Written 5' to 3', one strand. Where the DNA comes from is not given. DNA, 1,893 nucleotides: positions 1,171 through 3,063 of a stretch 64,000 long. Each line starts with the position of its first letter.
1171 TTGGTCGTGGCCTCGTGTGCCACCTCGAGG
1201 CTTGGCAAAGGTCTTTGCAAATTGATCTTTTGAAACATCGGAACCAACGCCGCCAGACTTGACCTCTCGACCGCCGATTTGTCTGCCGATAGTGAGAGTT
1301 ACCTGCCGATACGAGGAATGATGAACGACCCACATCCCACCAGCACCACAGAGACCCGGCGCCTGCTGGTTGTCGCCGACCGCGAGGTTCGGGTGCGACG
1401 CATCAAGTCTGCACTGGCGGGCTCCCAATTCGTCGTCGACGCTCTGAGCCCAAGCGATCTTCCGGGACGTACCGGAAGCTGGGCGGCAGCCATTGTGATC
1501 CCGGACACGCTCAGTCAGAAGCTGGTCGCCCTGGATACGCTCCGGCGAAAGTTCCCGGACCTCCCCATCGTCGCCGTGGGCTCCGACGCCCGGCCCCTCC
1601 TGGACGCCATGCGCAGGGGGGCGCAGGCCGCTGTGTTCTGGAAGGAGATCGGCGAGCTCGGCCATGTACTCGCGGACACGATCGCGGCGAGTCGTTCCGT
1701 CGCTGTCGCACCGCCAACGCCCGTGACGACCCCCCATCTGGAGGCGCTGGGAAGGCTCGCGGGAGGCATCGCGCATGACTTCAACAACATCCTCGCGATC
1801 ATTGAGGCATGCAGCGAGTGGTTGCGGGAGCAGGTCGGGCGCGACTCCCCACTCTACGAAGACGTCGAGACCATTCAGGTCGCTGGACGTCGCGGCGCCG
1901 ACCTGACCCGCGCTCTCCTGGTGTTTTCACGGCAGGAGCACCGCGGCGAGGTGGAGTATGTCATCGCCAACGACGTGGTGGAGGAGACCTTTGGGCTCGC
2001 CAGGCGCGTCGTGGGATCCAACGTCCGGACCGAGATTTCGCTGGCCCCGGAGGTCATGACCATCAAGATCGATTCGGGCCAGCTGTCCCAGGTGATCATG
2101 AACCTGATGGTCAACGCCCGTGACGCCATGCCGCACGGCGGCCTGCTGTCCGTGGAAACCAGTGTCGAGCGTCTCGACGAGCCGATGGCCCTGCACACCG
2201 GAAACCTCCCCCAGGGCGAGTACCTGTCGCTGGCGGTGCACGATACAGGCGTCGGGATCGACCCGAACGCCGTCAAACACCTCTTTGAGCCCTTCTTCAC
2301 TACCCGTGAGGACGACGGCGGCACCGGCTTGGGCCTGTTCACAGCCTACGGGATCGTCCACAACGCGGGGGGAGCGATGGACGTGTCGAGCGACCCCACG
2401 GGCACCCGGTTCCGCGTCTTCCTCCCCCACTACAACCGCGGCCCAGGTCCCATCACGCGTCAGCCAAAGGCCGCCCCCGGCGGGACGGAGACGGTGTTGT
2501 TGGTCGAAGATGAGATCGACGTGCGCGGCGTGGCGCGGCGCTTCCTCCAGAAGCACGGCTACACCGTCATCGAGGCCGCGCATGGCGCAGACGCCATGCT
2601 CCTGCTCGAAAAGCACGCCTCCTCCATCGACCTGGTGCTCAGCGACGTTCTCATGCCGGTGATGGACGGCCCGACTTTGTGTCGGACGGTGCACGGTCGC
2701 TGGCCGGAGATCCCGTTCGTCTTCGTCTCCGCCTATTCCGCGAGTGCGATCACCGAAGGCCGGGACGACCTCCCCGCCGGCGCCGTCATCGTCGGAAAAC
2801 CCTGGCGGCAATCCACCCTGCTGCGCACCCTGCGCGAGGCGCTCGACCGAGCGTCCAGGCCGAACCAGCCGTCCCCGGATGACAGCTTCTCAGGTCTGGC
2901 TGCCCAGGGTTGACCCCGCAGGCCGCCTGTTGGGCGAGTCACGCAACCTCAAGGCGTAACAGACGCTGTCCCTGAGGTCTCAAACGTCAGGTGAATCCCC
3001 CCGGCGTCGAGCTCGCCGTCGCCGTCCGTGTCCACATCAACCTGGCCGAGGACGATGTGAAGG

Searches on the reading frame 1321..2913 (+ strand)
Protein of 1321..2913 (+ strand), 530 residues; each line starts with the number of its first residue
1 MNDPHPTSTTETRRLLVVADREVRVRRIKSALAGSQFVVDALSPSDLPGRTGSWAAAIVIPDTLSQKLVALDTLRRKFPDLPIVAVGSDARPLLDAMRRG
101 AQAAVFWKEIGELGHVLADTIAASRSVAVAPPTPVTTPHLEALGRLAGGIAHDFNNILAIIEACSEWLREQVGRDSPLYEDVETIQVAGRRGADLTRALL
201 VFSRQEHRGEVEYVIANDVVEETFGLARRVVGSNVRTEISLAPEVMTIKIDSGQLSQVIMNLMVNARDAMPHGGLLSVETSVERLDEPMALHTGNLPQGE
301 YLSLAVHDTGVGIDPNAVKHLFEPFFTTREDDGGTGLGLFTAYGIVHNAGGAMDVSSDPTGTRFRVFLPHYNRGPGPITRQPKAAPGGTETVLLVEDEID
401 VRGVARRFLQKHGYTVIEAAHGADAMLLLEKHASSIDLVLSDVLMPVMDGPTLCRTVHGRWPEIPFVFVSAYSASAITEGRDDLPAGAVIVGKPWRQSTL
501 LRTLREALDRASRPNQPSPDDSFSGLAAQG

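Call 26: find_encoding_contigs(protein=window:1321-2913:+, flank=10000, max_places=10)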
Protein window:1321-2913:+ (530 aa): 5 contigs read that carry it; 3 places shown.
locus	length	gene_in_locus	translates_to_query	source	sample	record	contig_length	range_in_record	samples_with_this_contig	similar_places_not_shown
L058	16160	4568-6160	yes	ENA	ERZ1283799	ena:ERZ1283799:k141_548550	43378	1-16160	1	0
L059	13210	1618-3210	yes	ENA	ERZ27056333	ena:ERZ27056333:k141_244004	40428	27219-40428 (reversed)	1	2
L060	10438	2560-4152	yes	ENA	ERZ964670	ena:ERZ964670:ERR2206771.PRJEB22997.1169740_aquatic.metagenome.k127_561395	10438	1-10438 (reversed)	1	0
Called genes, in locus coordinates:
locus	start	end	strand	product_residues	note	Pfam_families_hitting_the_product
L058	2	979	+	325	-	?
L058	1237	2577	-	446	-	PF03781:FGE-sulfatase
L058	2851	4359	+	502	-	-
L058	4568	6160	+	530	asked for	PF00512:HisKA (weak), PF02518:HATPase_c, PF00072:Response_reg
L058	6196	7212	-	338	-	-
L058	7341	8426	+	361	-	PF03009:GDPD, PF13653:GDPD_2 (weak)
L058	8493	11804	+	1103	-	PF00069:Pkinase, PF07714:PK_Tyr_Ser-Thr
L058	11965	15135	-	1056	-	-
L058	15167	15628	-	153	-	-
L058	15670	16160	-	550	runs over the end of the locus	PF01443:Viral_helicase1 (faint), PF13086:AAA_11 (weak), PF13245:AAA_19, PF13604:AAA_30, PF05127:NAT10_TcmA_helicase (faint), PF13401:AAA_22, PF13538:UvrD_C_2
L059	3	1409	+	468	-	?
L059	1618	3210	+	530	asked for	PF00512:HisKA (weak), PF02518:HATPase_c, PF00072:Response_reg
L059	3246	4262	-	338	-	-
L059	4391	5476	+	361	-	PF03009:GDPD, PF13653:GDPD_2 (weak)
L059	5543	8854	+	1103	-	PF00069:Pkinase, PF07714:PK_Tyr_Ser-Thr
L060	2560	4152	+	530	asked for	PF00512:HisKA (weak), PF02518:HATPase_c, PF00072:Response_reg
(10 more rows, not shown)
